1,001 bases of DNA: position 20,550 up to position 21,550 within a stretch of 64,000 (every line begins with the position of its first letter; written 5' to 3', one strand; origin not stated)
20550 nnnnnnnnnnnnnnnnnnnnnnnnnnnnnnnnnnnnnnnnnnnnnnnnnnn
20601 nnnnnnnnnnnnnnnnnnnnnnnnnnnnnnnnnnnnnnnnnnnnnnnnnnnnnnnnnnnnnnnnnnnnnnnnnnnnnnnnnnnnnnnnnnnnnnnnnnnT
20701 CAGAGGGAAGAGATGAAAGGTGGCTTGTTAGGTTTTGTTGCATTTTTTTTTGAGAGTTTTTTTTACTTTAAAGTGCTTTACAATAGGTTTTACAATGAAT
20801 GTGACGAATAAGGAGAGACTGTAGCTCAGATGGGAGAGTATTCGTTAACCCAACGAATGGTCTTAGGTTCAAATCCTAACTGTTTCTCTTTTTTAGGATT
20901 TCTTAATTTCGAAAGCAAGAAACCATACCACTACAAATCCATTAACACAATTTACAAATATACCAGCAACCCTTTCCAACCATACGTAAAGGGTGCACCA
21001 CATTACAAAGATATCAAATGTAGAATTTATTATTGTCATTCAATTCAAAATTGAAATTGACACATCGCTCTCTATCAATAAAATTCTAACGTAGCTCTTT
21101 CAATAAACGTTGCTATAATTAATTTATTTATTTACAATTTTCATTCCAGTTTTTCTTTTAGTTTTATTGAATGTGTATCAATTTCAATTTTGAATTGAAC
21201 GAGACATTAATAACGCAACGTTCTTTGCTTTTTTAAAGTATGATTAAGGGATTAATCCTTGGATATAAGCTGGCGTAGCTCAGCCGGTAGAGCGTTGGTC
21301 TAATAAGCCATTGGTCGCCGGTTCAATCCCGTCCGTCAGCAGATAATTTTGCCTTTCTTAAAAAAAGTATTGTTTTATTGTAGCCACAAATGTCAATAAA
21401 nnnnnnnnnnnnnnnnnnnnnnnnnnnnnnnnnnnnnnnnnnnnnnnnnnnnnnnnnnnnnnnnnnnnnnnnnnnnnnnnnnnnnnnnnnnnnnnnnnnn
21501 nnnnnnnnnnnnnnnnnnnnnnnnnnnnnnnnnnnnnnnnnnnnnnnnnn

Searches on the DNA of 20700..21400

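Call 36: search_rna_families(source=window, start=20700, end=21400, threshold=gathering, show_alignments=2)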
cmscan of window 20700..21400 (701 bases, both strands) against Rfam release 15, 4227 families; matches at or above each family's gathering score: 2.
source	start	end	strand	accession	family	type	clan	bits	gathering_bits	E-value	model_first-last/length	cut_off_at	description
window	21269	21341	+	RF00005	tRNA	Gene; tRNA;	CL00001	58.3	29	5.8e-12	1-71/71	no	tRNA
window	20815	20887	+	RF00005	tRNA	Gene; tRNA;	CL00001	46.1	29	1.3e-08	1-71/71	no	tRNA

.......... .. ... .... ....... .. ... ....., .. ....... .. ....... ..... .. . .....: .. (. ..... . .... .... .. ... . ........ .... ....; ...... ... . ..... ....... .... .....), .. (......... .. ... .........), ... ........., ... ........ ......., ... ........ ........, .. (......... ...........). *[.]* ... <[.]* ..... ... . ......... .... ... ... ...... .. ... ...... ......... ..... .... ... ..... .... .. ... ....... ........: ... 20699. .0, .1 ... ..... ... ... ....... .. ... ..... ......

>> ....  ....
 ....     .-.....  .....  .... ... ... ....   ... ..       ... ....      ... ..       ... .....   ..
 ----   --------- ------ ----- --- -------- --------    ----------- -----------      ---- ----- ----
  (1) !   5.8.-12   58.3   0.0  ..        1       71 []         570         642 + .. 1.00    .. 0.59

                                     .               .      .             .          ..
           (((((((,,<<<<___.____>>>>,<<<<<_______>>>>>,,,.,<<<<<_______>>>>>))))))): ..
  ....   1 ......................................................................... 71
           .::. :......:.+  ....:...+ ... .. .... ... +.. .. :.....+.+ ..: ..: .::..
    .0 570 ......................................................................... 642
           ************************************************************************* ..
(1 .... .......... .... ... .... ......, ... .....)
